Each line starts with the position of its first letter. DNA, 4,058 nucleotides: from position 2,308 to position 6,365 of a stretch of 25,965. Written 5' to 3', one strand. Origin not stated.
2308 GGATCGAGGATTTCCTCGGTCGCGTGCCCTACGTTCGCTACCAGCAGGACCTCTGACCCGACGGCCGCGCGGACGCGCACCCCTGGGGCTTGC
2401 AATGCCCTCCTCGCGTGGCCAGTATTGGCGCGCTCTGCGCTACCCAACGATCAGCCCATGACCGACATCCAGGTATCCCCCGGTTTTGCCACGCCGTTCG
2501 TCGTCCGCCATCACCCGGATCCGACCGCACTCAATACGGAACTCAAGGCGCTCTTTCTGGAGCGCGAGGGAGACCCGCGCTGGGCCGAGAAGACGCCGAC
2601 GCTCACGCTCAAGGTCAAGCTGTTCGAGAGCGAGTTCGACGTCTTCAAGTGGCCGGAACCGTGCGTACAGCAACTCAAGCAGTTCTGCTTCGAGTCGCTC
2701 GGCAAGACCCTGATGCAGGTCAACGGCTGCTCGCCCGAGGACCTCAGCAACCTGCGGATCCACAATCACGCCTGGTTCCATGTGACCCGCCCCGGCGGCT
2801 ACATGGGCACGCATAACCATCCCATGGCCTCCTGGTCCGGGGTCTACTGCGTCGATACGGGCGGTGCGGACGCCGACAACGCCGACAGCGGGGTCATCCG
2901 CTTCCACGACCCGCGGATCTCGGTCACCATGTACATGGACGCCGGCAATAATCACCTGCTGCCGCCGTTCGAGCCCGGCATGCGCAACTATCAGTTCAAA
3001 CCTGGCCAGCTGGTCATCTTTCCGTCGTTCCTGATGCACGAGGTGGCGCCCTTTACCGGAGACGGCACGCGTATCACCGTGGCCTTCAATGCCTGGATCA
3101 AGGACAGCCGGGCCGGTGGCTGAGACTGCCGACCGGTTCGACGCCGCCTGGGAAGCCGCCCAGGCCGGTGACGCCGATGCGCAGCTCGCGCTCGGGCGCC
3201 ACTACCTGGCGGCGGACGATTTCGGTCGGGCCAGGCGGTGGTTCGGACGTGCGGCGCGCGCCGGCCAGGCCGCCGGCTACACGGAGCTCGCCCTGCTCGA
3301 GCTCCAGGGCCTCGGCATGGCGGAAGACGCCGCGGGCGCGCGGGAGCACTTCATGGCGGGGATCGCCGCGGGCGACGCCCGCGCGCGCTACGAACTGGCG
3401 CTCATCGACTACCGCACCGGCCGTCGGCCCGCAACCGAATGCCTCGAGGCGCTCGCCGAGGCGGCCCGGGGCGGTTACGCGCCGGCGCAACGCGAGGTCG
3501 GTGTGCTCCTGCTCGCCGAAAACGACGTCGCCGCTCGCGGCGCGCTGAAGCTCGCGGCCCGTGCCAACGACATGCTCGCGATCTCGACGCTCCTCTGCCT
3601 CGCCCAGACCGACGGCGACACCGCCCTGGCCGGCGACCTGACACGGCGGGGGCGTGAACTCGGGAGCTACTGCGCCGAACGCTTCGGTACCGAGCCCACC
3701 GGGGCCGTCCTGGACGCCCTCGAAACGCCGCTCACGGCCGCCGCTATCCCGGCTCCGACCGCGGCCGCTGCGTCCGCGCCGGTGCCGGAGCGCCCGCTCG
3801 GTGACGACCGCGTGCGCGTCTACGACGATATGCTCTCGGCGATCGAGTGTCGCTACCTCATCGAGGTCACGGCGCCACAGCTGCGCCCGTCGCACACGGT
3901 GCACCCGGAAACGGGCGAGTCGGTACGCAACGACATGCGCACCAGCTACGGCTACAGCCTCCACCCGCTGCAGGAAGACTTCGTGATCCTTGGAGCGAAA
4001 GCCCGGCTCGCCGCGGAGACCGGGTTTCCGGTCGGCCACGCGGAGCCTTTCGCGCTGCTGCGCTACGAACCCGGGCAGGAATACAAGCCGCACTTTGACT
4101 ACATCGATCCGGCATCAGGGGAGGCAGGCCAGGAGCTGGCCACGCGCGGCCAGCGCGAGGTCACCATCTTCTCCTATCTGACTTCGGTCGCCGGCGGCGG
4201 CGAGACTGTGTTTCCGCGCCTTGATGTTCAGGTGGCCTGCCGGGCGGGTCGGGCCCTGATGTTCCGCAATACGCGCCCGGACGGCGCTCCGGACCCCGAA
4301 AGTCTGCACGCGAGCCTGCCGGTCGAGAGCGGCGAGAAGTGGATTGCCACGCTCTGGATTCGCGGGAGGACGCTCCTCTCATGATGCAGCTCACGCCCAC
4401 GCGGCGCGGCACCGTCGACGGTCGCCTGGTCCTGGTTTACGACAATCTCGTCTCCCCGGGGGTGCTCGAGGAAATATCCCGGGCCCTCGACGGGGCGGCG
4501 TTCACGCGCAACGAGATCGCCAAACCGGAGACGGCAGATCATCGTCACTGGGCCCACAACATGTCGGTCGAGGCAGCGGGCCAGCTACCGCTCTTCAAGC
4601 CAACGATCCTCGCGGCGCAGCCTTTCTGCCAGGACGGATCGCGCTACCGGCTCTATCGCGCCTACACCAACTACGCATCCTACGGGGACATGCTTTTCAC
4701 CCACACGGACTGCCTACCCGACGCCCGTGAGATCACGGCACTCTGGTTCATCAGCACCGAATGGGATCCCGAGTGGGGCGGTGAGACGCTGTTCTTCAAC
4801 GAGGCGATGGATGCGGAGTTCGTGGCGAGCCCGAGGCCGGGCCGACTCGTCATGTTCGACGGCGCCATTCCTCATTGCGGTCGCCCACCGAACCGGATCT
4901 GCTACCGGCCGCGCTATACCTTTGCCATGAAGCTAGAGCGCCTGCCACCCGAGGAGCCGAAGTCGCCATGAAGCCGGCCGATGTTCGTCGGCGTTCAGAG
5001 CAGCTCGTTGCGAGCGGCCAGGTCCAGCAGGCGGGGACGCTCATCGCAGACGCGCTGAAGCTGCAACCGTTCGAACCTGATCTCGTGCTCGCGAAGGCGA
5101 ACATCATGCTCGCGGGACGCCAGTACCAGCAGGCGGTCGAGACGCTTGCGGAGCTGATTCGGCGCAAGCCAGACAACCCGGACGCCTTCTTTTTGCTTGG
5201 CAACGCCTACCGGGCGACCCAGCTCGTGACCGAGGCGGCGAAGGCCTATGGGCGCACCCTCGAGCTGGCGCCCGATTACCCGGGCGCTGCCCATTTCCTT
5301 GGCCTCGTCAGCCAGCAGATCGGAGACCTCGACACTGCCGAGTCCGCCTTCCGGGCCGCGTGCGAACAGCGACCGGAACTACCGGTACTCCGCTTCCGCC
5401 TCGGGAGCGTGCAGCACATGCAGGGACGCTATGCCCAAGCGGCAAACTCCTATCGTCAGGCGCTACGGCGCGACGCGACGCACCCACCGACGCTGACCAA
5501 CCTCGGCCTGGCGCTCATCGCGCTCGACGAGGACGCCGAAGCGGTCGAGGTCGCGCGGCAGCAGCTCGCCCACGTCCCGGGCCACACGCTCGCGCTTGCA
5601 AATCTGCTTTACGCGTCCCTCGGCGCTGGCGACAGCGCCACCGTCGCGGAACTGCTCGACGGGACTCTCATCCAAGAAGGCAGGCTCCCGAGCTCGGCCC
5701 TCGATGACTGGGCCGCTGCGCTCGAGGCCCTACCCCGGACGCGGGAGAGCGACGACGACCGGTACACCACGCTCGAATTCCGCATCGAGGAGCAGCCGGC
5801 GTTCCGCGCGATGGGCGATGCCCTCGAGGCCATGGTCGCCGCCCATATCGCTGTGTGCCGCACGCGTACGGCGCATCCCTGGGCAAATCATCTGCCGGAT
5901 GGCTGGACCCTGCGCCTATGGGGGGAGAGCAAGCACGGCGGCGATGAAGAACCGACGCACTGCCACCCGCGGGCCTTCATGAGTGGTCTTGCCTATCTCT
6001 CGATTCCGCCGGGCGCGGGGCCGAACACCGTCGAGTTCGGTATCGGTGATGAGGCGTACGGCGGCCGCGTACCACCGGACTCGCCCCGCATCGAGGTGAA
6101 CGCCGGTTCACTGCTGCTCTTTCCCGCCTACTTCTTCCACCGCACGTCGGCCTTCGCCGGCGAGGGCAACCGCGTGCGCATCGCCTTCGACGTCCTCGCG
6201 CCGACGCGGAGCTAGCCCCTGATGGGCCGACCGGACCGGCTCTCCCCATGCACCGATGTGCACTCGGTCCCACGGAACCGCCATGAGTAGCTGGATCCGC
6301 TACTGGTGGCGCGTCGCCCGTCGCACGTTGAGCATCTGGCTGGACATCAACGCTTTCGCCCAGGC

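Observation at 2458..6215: Operon of four different 2OG-Fe(II) oxygenases, two fused to Sel1/TPR scaffolds, followed by a YihY/BrkB membrane protein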

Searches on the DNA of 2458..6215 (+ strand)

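Call 10: search_dna_similar(query=window:2458-6215:+, collection=plasmids, mode=distant, max_rows=10)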
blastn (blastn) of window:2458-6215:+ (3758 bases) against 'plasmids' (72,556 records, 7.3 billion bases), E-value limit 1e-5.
No match.

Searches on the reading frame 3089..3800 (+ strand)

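Call 12: search_protein_families(library=pfam, proteins=[window:3089-3800:+], max_evalue=10)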
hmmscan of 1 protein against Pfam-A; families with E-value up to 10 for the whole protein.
window:3089-3800:+ (237 aa): 2 families
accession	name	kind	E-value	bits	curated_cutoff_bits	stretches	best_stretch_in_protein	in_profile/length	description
PF23310.1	TPR_27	-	0.17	12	27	1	94-147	25-77/110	Plant tetratrico peptide repeats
PF07719.23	TPR_2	-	5.4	7.8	27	1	29-57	1-29/34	Tetratricopeptide repeat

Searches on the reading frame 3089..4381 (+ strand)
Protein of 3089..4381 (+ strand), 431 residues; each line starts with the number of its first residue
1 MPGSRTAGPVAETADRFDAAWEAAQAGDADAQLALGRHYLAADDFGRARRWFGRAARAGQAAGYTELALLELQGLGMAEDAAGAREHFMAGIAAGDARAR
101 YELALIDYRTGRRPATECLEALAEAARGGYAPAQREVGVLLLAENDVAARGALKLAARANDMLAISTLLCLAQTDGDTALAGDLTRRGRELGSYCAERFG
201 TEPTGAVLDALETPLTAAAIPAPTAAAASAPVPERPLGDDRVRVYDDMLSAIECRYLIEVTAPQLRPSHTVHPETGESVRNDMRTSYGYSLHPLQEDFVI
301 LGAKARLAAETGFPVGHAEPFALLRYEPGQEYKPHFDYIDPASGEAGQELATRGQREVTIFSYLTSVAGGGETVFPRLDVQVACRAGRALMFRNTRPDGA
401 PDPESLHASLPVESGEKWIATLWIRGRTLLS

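Call 7: search_protein_families(library=pfam, proteins=[window:3089-4381:+], max_evalue=0.01)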
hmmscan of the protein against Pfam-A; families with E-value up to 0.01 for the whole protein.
window:3089-4381:+ (431 aa): 2 families
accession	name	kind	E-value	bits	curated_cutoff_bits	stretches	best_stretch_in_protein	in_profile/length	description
PF13640.12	2OG-FeII_Oxy_3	-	5.2e-14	53.4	27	1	323-425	3-98/98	2OG-Fe(II) oxygenase superfamily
PF03171.26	2OG-FeII_Oxy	-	0.0089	16.8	23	0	323-425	6-100/101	2OG-Fe(II) oxygenase superfamily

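Call 8: search_protein_families(library=ncbifam, proteins=[window:3089-4381:+], max_evalue=0.01)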
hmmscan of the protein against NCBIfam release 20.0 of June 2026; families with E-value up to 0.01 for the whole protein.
window:3089-4381:+ (431 aa): 0 families

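Call 24: search_solved_structures(query=window:3089-4381:+, max_evalue=1)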
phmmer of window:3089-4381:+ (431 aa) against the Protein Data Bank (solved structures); distinct sequences matched with E-value up to 1: 24.
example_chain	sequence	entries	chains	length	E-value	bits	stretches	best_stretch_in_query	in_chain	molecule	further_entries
2jig_A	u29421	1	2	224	3e-31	112.1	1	245-425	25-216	PROLYL-4 HYDROXYLASE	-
3gze_A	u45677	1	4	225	3.1e-31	112.1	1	245-425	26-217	Predicted protein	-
2jij_A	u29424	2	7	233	3.6e-31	111.9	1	245-425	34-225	PROLYL-4 HYDROXYLASE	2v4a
3itq_A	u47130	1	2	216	1e-22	84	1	243-428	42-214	Prolyl 4-hydroxylase, alpha subunit domain protein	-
5hv0_A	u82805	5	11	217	1.1e-22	84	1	243-428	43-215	Prolyl 4-Hydroxylase | 2OG-Fe(II) oxygenase | Procollagen-Proline Dioxygenase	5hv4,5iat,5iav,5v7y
5iax_A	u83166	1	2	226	1.1e-22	83.9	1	243-428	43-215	Procollagen-Proline Dioxygenase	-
7zsc_A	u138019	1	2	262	4.3e-19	72.1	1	242-427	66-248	Prolyl 4-hydroxylase subunit alpha-2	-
5c5t_A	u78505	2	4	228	7.2e-12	48.3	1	319-426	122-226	Prolyl 4-hydroxylase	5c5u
8sxq_A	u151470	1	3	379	1.6e-10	43.9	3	20-138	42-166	SEL-1 repeat protein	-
6ork_A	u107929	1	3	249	1.6e-09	40.6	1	22-162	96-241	Sel1 repeat protein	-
4bwr_A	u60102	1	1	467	1.8e-09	40.4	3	22-106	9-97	PROTEIN CORRESPONDING TO LOCUS C5321 FROM CFT073 E.COLI STRAIN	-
6deh_A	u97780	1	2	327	1.4e-07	34.2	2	22-112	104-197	TPR repeat protein, protein-protein interaction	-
6ur7_A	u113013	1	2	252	4.2e-06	29.3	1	43-133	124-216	Sel1 repeat family protein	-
6tp5_A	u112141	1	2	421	7.3e-05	25.2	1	306-379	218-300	Transmembrane prolyl 4-hydroxylase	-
8ket_C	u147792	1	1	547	0.0026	20.1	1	22-140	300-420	Protein sel-1 homolog 1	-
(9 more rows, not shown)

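Call 53: find_homologous_proteins(query=window:3089-4381:+, max_evalue=0.00001)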
Query window:3089-4381:+ (431 aa): 26 proteins with E <= 0.00001 among 8000 candidates.
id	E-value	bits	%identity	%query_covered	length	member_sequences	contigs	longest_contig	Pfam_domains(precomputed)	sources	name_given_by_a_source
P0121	1.4e-273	925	100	98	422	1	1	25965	PF13640.13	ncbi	ncbi:MAG: 2OG-Fe(II) oxygenase [Pseudomonadota bacterium]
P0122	7.3e-124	432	52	97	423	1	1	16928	PF13640.13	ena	-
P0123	3.3e-106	374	46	97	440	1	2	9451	PF13640.13,PF08238.19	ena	-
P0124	3.4e-106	374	49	95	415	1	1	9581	PF13640.13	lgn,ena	-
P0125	9.5e-106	372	48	96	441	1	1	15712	PF13640.13,PF08238.19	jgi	jgi:hypothetical protein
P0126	6.0e-105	370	47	98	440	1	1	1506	PF13640.13,PF08238.19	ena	-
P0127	1.5e-104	368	50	95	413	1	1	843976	PF13640.13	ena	-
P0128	7.6e-100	353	45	96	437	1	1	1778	PF13640.13,PF08238.19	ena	-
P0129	1.0e-95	339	46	99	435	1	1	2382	PF13640.13,PF08238.19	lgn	-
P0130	3.9e-95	337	47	96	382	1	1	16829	PF13640.13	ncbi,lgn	ncbi:MAG: 2OG-Fe(II) oxygenase [Pseudomonadota bacterium]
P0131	2.0e-59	220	39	95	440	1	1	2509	PF13640.13,PF13432.13,PF08238.19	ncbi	-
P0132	8.0e-44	168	35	85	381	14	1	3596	PF13640.13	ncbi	ncbi:MAG: 2OG-Fe(II) oxygenase [Lysobacteraceae bacterium]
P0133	5.1e-40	156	39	42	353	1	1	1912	PF13640.13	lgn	-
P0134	5.6e-36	143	40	44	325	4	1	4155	PF13640.13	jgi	-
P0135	4.8e-34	136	41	43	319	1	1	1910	PF13640.13,PF08238.19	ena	-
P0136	5.6e-33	133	40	43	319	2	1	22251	PF13640.13,PF08238.19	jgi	jgi:prolyl 4-hydroxylase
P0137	6.7e-33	132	34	72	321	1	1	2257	PF13640.13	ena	-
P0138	1.9e-31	128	40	43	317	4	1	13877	PF13640.13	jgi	jgi:prolyl 4-hydroxylase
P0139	6.2e-31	126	35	78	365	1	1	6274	PF13640.13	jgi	jgi:hypothetical protein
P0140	1.1e-30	125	42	43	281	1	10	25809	PF13640.13,PF03171.27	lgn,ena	-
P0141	1.1e-30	125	42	43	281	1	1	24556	PF13640.13,PF03171.27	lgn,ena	-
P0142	1.2e-30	125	32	89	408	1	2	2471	PF13640.13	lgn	-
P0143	2.1e-29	121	33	58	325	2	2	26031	PF13640.13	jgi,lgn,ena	-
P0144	2.0e-25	108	36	48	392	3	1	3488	PF13640.13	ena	-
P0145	4.1e-24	104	38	41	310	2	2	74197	PF13640.13,PF08238.19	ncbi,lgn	ncbi:MAG: 2OG-Fe(II) oxygenase [Hyphomonadaceae bacterium]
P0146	2.6e-7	48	30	42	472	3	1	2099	PF13640.13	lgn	-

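Call 64: predict_structure(alignment_id=A2)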
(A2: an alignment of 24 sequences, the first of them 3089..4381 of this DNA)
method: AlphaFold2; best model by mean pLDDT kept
length: 431 residues; sequences in the alignment: 24
mean_pLDDT: 91.4   pTM: 0.89
mean pLDDT of the five models: 91.4, 90.8, 90.5, 89.8, 89.7
residues with pLDDT >= 90: 339; 70-90: 68; 50-70: 16; < 50: 8
segments of 3 or more residues with pLDDT < 50: 1-8
pLDDT, mean of each block of 10 residues (from residue 1): 47 85 98 97 97 98 98 94 97 98 95 94 98 97 91 96 97 94 96 96 78 76 78 71 93 97 91 78 85 93 93 93 96 94 88 95 96 96 97 95 96 97 93 58
secondary structure, 60 per line:
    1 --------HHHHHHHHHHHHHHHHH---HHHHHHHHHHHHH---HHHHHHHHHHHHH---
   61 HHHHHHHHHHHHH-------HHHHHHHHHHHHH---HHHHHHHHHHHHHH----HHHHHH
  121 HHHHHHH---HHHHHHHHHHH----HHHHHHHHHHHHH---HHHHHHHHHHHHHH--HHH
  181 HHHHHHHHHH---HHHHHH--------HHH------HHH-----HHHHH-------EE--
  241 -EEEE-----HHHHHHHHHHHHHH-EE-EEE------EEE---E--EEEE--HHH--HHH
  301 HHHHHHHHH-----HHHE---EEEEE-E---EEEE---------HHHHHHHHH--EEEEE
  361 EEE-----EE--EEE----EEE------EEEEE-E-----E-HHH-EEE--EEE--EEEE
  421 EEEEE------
elements in order: H9-25 H29-41 H45-57 H61-73 H81-93 H97-110 H115-127 H131-141 H146-158 H162-175 H178-190 H194-199 H225-229 E242-245 H251-264 E269-271 E278-280 E287-290 H298-309 E322-326 E332-335 H345-353 E356-363 E373-375 E380-382 E389-393 E407-409 E412-414 E417-425

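Call 68: fold_search(model_id=the predicted structure, library=pdb)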
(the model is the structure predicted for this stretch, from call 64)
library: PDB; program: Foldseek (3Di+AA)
matches with E <= 10: 1038; with E <= 0.001: 218
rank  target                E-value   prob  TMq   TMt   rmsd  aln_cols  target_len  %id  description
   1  3gze_A                1.8e-16  1.00  0.39  0.78   2.9       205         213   37  Algal prolyl 4-hydroxylase complexed with zinc and (Ser-Pro)5 peptide substrate (released 2009-06-23)
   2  2jig_A                5.2e-16  1.00  0.39  0.76   2.7       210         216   35  Crystal structure of Chlamydomonas reinhardtii prolyl-4 hydroxylase type I complexed with zinc and pyridine-2,4-dicarb (released 2007-10-30)
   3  2jij_A                3.6e-13  1.00  0.37  0.75   2.9       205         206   34  Crystal structure of the apo form of Chlamydomonas reinhardtii prolyl- 4 hydroxylase type I (released 2007-10-30)
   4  5hv0_A                5.6e-13  1.00  0.35  0.70   4.4       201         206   31  Structural Analysis of Cofactor Binding of a Prolyl 4-Hydroxylase from the Pathogenic Bacterium Bacillus anthracis (released 2016-05-04)
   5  3itq_A                9.1e-13  1.00  0.34  0.71   5.3       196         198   31  Crystal Structure of a Prolyl 4-Hydroxylase from Bacillus anthracis (released 2009-12-15)
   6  7zsc_A                1.6e-12  1.00  0.38  0.67   2.1       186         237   28  Crystal structure of the heterodimeric human C-P4H-II with truncated alpha subunit (C-P4H-II delta281) (released 2022-11-09)
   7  3itq_B                1.7e-12  1.00  0.34  0.73   6.2       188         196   30  Crystal Structure of a Prolyl 4-Hydroxylase from Bacillus anthracis (released 2009-12-15)
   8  5hv0_B                2.2e-12  1.00  0.35  0.75   3.0       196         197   31  Structural Analysis of Cofactor Binding of a Prolyl 4-Hydroxylase from the Pathogenic Bacterium Bacillus anthracis (released 2016-05-04)
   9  5v7y_A                2.9e-12  1.00  0.34  0.68   5.5       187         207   32  Prolyl 4-Hydroxylase Interacts with and Modifies Elongation Factor Tu (released 2017-10-18)
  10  5iat_B                3.1e-12  1.00  0.35  0.74   6.8       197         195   30  Mechanistic and Structural Analysis of Substrate Recognition and Cofactor Binding by an Unusual Bacterial Prolyl Hydro (released 2016-04-27)
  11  2jig_B                3.2e-12  1.00  0.36  0.77   3.3       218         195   33  Crystal structure of Chlamydomonas reinhardtii prolyl-4 hydroxylase type I complexed with zinc and pyridine-2,4-dicarb (released 2007-10-30)
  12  5v7y_C                3.7e-12  1.00  0.35  0.73   6.4       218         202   28  Prolyl 4-Hydroxylase Interacts with and Modifies Elongation Factor Tu (released 2017-10-18)
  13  5v7y_D                3.9e-12  1.00  0.37  0.77   5.6       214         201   31  Prolyl 4-Hydroxylase Interacts with and Modifies Elongation Factor Tu (released 2017-10-18)
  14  5iav_A                4.5e-12  1.00  0.35  0.76   5.2       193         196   31  Mechanistic and Structural Analysis of Substrate Recognition and Cofactor Binding by an Unusual Bacterial Prolyl Hydro (released 2016-04-27)
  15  5iax_B                5.8e-12  1.00  0.33  0.72   6.3       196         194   31  Mechanistic and Structural Analysis of Substrate Recognition and Cofactor Binding by an Unusual Bacterial Prolyl Hydro (released 2016-04-27)
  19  7zsc_B                7.4e-12  1.00  0.37  0.67   2.0       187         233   28  Crystal structure of the heterodimeric human C-P4H-II with truncated alpha subunit (C-P4H-II delta281) (released 2022-11-09)
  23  3gze_B                1.7e-11  1.00  0.33  0.74   3.5       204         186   32  Algal prolyl 4-hydroxylase complexed with zinc and (Ser-Pro)5 peptide substrate (released 2009-06-23)
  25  3gze_D                3.3e-11  1.00  0.34  0.79   2.2       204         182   30  Algal prolyl 4-hydroxylase complexed with zinc and (Ser-Pro)5 peptide substrate (released 2009-06-23)
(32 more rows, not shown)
